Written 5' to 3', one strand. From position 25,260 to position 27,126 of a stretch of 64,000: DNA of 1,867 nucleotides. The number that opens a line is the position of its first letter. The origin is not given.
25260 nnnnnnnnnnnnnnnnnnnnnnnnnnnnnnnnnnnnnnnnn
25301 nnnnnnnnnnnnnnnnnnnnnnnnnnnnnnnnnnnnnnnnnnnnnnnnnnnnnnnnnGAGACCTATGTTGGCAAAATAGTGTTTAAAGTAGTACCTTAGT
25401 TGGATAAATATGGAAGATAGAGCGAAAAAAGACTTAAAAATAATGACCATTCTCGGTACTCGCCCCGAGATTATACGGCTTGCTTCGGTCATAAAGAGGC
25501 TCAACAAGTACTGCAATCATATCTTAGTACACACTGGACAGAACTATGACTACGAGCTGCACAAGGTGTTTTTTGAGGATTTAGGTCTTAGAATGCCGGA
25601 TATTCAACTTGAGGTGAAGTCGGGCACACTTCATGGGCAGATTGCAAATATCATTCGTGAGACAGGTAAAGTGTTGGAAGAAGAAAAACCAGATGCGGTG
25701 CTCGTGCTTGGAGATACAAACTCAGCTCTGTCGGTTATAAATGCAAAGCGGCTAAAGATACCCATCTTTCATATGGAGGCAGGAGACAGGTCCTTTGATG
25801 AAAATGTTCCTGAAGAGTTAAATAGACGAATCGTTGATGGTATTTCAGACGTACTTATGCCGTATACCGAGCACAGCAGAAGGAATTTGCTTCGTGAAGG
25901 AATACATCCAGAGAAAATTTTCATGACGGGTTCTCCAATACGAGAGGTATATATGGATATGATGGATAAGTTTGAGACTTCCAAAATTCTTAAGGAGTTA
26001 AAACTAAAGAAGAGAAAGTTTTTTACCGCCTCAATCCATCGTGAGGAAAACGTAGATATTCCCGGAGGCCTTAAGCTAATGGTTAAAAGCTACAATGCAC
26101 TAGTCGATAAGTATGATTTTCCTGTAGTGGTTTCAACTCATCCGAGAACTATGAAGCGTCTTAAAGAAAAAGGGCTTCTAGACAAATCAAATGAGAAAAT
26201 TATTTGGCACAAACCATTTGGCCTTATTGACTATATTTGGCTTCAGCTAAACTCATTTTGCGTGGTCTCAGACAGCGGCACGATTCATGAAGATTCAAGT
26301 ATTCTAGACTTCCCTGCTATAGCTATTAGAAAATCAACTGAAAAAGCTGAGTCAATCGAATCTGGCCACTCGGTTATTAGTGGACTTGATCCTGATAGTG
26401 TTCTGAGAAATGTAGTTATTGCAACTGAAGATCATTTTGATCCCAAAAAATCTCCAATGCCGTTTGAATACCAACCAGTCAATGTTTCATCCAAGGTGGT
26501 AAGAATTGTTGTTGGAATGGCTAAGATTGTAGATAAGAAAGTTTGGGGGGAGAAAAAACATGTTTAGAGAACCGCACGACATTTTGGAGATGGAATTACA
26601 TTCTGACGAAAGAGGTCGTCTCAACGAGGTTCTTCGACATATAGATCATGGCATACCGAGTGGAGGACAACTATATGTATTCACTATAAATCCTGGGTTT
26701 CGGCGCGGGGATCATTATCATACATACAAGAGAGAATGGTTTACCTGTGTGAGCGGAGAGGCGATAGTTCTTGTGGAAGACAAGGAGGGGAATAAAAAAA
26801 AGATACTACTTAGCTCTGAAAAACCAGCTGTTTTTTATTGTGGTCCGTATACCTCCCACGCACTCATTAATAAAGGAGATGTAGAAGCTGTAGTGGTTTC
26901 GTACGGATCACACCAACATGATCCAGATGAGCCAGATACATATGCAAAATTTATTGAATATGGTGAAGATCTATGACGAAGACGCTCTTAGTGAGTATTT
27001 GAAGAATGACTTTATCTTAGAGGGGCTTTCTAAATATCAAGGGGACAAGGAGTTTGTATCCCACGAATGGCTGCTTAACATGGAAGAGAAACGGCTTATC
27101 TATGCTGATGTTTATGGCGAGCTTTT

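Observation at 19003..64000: A roughly 45-kb single-strand glycan island encoding a complete nonulosonic-acid pathway, probably legionaminic/bacillosamine-type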

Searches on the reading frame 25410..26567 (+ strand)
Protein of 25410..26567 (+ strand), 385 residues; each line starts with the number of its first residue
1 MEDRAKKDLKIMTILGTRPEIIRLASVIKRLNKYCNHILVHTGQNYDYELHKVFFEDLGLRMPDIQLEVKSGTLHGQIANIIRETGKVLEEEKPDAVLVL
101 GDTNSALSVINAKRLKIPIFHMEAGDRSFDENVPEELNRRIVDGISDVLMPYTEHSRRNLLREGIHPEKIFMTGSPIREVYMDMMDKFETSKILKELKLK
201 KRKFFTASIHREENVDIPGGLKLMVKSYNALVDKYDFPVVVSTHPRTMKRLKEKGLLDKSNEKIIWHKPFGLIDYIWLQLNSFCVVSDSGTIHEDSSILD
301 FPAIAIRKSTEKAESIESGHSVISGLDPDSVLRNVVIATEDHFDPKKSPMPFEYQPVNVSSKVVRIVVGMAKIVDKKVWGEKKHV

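Call 8: search_protein_families(library=pfam, proteins=[window:25410-26567:+], max_evalue=0.001)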
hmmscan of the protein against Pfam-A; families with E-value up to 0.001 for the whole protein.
window:25410-26567:+ (385 aa): 2 families
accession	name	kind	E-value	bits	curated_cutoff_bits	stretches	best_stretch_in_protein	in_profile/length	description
PF02350.25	Epimerase_2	-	7.8e-82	275.3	30.6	1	35-366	9-345/347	UDP-N-acetylglucosamine 2-epimerase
PF03033.26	Glyco_transf_28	-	1e-05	26.1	26.2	1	11-124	2-119/139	Glycosyltransferase family 28 N-terminal domain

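Call 13: search_protein_families(library=ncbifam, proteins=[window:25410-26567:+], max_evalue=0.00001)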
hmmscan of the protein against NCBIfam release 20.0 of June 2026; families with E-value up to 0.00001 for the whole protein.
window:25410-26567:+ (385 aa): 2 families
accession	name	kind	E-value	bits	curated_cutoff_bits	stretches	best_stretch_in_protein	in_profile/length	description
TIGR00236.1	wecB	equivalog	2.6e-75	253.9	210.15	1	9-343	1-338/366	non-hydrolyzing UDP-N-acetylglucosamine 2-epimerase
TIGR03568.1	NeuC_NnaA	equivalog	1.9e-16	59.9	235.9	1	10-289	2-289/365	UDP-N-acetylglucosamine 2-epimerase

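Call 40: search_solved_structures(query=window:25410-26567:+, max_evalue=1e-10, show_alignments=0)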
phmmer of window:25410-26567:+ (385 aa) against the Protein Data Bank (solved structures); distinct sequences matched with E-value up to 1e-10: 24.
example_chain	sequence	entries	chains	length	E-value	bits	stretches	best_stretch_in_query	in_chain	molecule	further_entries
7ya2_A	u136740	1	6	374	8.7e-111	373.8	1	8-380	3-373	Capsular polysaccharide synthesis enzyme CapG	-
4hwg_A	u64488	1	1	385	9.1e-107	360.6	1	9-379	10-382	UDP-N-acetylglucosamine 2-epimerase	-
4neq_A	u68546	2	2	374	5.9e-69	236.2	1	10-338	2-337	UDP-N-acetylglucosamine 2-epimerase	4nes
8sxv_A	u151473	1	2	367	5.1e-57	196.9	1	9-318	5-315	UDP-2,3-diacetamido-2,3-dideoxy-glucuronic acid-2-epimerase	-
8sxy_A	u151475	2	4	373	6e-57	196.7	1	9-318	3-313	UDP-2,3-diacetamido-2,3-dideoxy-glucuronic acid-2-epimerase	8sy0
8sxw_A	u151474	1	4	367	2.5e-56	194.6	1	9-318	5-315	UDP-2,3-diacetamido-2,3-dideoxy-glucuronic acid-2-epimerase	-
8syd_A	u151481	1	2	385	2.6e-56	194.6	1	9-318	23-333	UDP-2,3-diacetamido-2,3-dideoxy-glucuronic acid-2-epimerase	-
8sy9_A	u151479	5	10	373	3e-56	194.4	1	9-318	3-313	UDP-2,3-diacetamido-2,3-dideoxy-glucuronic acid-2-epimerase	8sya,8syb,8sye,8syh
5enz_A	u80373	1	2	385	3e-35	125.3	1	10-333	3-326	UDP-GlcNAc 2-epimerase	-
8ahe_A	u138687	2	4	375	1.4e-34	123.1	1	8-344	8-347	UDP-N-acetylglucosamine 2-epimerase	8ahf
3beo_A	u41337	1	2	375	1.4e-34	123.1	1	8-344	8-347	UDP-N-acetylglucosamine 2-epimerase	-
6vlb_A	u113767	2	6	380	1.2e-32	116.7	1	9-336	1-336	UDP-N-acetylglucosamine 2-epimerase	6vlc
3ot5_A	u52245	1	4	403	5.9e-31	111.2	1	4-336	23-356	UDP-N-acetylglucosamine 2-epimerase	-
7vza_A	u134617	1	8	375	3.7e-30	108.6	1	9-337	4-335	Putative UDP-N-acetylglucosamine 2-epimerase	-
7vz6_A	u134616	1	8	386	3.7e-30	108.5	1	9-336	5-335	Putative UDP-N-acetylglucosamine 2-epimerase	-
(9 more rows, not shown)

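Call 58: find_homologous_proteins(query=window:25410-26567:+, max_evalue=1e-30)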
Query window:25410-26567:+ (385 aa): 8000 proteins with E <= 1e-30 among 8000 candidates; the best 120 are listed.
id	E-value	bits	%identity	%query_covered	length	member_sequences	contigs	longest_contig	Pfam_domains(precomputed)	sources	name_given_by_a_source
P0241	3.2e-253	857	100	100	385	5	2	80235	PF02350.26,PF03033.27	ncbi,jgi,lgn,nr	ncbi:UDP-N-acetylglucosamine 2-epimerase (non-hydrolyzing) [bacterium]|jgi:UDP-N-acetylglucosamine 2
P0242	2.3e-222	756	87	100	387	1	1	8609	PF02350.26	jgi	-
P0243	2.5e-219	746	86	100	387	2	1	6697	PF02350.26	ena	-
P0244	1.6e-208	710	82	99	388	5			PF02350.26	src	-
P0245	1.8e-208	710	82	99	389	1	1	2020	PF02350.26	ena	-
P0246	2.2e-208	710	81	100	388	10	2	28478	PF02350.26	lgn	-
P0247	2.7e-208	710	83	98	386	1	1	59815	PF02350.26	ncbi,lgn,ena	-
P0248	4.3e-208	709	82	100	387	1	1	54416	PF02350.26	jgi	jgi:UDP-N-acetylglucosamine 2-epimerase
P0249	7.8e-208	708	80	100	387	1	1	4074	PF02350.26,PF03033.27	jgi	-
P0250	2.6e-206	703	82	99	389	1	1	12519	PF02350.26,PF03033.27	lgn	-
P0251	8.8e-206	701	81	99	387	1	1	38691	PF13579.13,PF02350.26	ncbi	-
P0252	2.2e-205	700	80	100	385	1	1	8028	PF02350.26,PF03033.27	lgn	-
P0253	6.7e-205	698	81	100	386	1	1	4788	PF02350.26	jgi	jgi:UDP-N-acetylglucosamine 2-epimerase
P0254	1.0e-203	695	82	98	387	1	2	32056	PF02350.26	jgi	jgi:UDP-N-acetylglucosamine 2-epimerase (non-hydrolysing)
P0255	2.4e-202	690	79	100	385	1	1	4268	PF02350.26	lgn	-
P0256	2.6e-202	690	81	99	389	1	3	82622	PF02350.26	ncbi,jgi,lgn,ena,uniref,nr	ncbi:MAG: UDP-N-acetylglucosamine 2-epimerase (non-hydrolyzing) [Candidatus Yanofskybacteria bacteri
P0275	5.2e-192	656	77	98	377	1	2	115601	PF02350.26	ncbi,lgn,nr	ncbi:MAG: UDP-N-acetylglucosamine 2-epimerase (non-hydrolyzing) [Pseudolabrys sp.]|nr:UDP-N-acetylgl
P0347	7.5e-174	596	71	98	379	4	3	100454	PF02350.26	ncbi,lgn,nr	ncbi:MAG: UDP-N-acetylglucosamine 2-epimerase (non-hydrolyzing) [Phycisphaerae bacterium]|nr:UDP-N-a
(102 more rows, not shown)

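Call 59: find_encoding_contigs(protein=P0256, flank=7000, max_places=1)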
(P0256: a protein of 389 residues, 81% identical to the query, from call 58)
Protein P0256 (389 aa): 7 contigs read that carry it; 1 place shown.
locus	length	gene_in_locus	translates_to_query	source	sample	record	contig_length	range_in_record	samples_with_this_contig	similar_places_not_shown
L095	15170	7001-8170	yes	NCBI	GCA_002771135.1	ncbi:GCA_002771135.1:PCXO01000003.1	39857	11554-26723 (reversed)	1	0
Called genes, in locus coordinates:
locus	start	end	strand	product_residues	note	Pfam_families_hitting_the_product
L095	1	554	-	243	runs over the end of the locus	PF00106:adh_short, PF08659:KR, PF13561:adh_short_C2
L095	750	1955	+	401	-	PF08421:Methyltransf_13, PF13489:Methyltransf_23, PF08484:Methyltransf_14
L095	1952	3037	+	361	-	PF13439:Glyco_transf_4, PF00534:Glycos_transf_1, PF13692:Glyco_trans_1_4, PF13524:Glyco_trans_1_2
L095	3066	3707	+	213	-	PF13578:Methyltransf_24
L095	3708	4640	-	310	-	-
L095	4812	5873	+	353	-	PF00106:adh_short (weak), PF01073:3Beta_HSD, PF01370:Epimerase, PF02719:Polysacc_synt_2, PF05368:NmrA, PF13460:NAD_binding_10, PF16363:GDP_Man_Dehyd, PF08485:Polysacc_syn_2C, +3 more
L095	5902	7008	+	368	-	PF01041:DegT_DnrJ_EryC1, PF00266:Aminotran_5 (weak), PF01212:Beta_elim_lyase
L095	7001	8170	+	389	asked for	PF02350:Epimerase_2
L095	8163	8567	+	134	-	PF05523:FdtA, PF14667:Polysacc_synt_C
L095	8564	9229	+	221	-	-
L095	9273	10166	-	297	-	PF00551:Formyl_trans_N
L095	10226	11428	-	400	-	-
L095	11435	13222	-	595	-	PF00664:ABC_membrane, PF02463:SMC_N (weak), PF00005:ABC_tran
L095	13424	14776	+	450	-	PF01943:Polysacc_synt, PF13440:Polysacc_synt_3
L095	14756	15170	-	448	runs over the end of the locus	PF13727:CoA_binding_3 (faint), PF02397:Bac_transf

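Call 60: find_encoding_contigs(protein=P0275, flank=7000, max_places=1)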
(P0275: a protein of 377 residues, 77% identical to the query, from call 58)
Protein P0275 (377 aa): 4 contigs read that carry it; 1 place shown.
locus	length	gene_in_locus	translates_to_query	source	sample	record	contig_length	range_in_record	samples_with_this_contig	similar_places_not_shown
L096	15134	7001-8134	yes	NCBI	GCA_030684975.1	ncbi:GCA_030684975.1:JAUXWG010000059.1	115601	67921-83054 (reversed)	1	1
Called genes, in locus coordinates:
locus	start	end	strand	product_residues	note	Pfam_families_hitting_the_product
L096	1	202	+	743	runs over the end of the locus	PF07715:Plug, PF00593:TonB_dep_Rec_b-barrel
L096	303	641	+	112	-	PF03992:ABM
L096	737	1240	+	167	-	PF06228:ChuX_HutX, PF05171:HemS (weak)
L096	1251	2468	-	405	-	PF04932:Wzy_C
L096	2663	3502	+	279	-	PF13489:Methyltransf_23, PF13847:Methyltransf_31, PF08241:Methyltransf_11, PF08242:Methyltransf_12, PF13649:Methyltransf_25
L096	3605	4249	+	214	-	PF12802:MarR_2 (weak), PF13412:HTH_24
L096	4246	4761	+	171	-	PF02357:NusG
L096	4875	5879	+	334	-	PF01073:3Beta_HSD, PF01370:Epimerase, PF02719:Polysacc_synt_2, PF04321:RmlD_sub_bind (weak), PF05368:NmrA, PF13460:NAD_binding_10, PF16363:GDP_Man_Dehyd, PF08485:Polysacc_syn_2C, +2 more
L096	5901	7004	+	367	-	PF01041:DegT_DnrJ_EryC1, PF00266:Aminotran_5 (weak), PF01212:Beta_elim_lyase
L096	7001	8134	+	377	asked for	PF02350:Epimerase_2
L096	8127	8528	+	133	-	PF05523:FdtA, PF14667:Polysacc_synt_C, PF07883:Cupin_2 (faint)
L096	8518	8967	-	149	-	PF00583:Acetyltransf_1, PF13673:Acetyltransf_10, PF13508:Acetyltransf_7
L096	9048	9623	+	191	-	PF00908:dTDP_sugar_isom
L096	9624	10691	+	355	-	PF00106:adh_short (faint), PF01073:3Beta_HSD, PF01370:Epimerase, PF02719:Polysacc_synt_2, PF04321:RmlD_sub_bind, PF07993:NAD_binding_4, PF16363:GDP_Man_Dehyd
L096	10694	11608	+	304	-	PF01370:Epimerase, PF04321:RmlD_sub_bind, PF02719:Polysacc_synt_2 (weak), PF16363:GDP_Man_Dehyd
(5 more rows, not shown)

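Call 61: find_encoding_contigs(protein=P0347, flank=7000, max_places=1)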
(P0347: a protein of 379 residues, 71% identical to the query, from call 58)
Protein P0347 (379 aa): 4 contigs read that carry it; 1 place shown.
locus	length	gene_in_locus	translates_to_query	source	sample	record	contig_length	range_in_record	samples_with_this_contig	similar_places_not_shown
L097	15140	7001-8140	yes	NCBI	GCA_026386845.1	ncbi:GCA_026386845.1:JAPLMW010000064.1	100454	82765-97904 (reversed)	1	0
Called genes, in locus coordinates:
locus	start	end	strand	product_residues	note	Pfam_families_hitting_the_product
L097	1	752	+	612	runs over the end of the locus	PF00733:Asn_synthase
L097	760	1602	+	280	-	PF00535:Glycos_transf_2, PF10111:Glyco_tranf_2_2, PF13641:Glyco_tranf_2_3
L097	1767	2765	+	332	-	-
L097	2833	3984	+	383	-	PF13439:Glyco_transf_4 (faint), PF00534:Glycos_transf_1, PF13692:Glyco_trans_1_4, PF13524:Glyco_trans_1_2 (weak)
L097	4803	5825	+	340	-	PF01073:3Beta_HSD, PF01370:Epimerase, PF02719:Polysacc_synt_2, PF04321:RmlD_sub_bind (weak), PF05368:NmrA, PF16363:GDP_Man_Dehyd, PF13460:NAD_binding_10, PF08485:Polysacc_syn_2C, +1 more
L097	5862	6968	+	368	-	PF01041:DegT_DnrJ_EryC1, PF01212:Beta_elim_lyase (faint), PF00266:Aminotran_5 (faint)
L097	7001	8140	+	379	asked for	PF02350:Epimerase_2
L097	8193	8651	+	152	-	PF05523:FdtA (weak), PF14667:Polysacc_synt_C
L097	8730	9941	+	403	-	PF13439:Glyco_transf_4, PF13579:Glyco_trans_4_4, PF00534:Glycos_transf_1, PF13692:Glyco_trans_1_4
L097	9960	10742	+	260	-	-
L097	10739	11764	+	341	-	PF02388:FemAB (faint), PF13480:Acetyltransf_6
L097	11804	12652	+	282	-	PF01522:Polysacc_deac_1, PF11959:DUF3473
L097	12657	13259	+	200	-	PF00583:Acetyltransf_1, PF13508:Acetyltransf_7, PF08445:FR47, PF13673:Acetyltransf_10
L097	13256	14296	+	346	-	PF24807:WD40_CDC20-Fz, PF25174:Beta-prop_THOC3, PF24796:WDR55, PF24814:WD40_Prp19, PF23381:Beta-prop_IFT122_1st, PF25173:Beta-prop_WDR3_1st, PF23414:Beta-prop_EML_2, PF25175:Beta-prop_WDR5, +9 more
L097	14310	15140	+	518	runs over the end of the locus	PF01266:DAO (faint), PF01593:Amino_oxidase, PF13450:NAD_binding_8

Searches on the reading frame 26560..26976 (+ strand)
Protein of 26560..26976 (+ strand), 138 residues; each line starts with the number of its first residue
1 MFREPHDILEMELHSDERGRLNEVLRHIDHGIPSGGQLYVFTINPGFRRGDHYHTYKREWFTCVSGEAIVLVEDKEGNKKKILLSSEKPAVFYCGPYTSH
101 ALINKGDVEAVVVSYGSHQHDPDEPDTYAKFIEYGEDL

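Call 8: search_protein_families(library=pfam, proteins=[window:26560-26976:+], max_evalue=0.001)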
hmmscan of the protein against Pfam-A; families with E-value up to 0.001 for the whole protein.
window:26560-26976:+ (138 aa): 4 families
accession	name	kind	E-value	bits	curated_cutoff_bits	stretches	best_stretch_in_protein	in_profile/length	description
PF14667.12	Polysacc_synt_C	-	3.4e-20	72.6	28.7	1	14-128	1-111/111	Polysaccharide biosynthesis C-terminal domain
PF05523.17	FdtA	-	1.1e-10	41.8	23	1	7-134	4-129/131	WxcM-like, C-terminal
PF07883.17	Cupin_2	-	5.4e-08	32.9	27.2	1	40-113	2-67/70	Cupin domain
PF00190.28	Cupin_1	-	6.8e-05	22.9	22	1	35-124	32-121/151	Cupin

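Call 13: search_protein_families(library=ncbifam, proteins=[window:26560-26976:+], max_evalue=0.00001)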
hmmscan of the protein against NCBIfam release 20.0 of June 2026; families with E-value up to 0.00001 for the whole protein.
window:26560-26976:+ (138 aa): 1 family
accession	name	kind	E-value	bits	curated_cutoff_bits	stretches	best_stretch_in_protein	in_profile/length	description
NF047837.1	UDPAcbARedWbcJ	equivalog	3.6e-15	55.7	500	1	10-131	250-367/372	UDP-2-acetamido-2,6-beta-L-arabino-hexul-4-ose reductase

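Call 41: search_solved_structures(query=window:26560-26976:+, max_evalue=0.01, show_alignments=1)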
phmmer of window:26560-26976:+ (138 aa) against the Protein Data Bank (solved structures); distinct sequences matched with E-value up to 0.01: 17.
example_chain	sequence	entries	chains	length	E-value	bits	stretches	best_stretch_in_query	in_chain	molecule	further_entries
4yrd_A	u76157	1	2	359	1.1e-09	41.4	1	14-129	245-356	Capsular polysaccharide synthesis enzyme Cap5F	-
2zkl_A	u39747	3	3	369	1.2e-09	41.3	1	14-129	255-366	Capsular polysaccharide synthesis enzyme Cap5F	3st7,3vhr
4zu4_A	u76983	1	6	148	2.3e-07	33.9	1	13-124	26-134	WxcM-like protein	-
4mzu_A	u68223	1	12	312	1.1e-06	31.7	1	14-125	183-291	WxcM-like protein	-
6ufi_A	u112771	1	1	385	0.00044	23.3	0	40-112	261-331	Cupin domain-containing protein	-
6tzp_A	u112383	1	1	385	0.0016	21.5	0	40-112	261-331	Oxalate decarboxylase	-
4met_A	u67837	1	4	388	0.0016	21.4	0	40-112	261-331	Oxalate decarboxylase OxdC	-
3s0m_A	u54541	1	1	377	0.0021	21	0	40-112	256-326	Oxalate decarboxylase oxdC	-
5vg3_A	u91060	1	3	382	0.0022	21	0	40-112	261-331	Oxalate decarboxylase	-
1j58_A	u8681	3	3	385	0.0022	21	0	40-112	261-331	YVRK PROTEIN | OXALATE DECARBOXYLASE OXDC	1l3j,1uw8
5hi0_A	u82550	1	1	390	0.0022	21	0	40-112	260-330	Oxalate decarboxylase OxdC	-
2uya_A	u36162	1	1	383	0.0023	21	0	40-112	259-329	OXALATE DECARBOXYLASE OXDC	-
2uyb_A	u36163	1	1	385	0.0023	21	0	40-112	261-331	OXALATE DECARBOXYLASE OXDC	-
2v09_A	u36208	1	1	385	0.0023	21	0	40-112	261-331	OXALATE DECARBOXYLASE OXDC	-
2uy9_A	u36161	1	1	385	0.0023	21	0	40-112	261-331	OXALATE DECARBOXYLASE OXDC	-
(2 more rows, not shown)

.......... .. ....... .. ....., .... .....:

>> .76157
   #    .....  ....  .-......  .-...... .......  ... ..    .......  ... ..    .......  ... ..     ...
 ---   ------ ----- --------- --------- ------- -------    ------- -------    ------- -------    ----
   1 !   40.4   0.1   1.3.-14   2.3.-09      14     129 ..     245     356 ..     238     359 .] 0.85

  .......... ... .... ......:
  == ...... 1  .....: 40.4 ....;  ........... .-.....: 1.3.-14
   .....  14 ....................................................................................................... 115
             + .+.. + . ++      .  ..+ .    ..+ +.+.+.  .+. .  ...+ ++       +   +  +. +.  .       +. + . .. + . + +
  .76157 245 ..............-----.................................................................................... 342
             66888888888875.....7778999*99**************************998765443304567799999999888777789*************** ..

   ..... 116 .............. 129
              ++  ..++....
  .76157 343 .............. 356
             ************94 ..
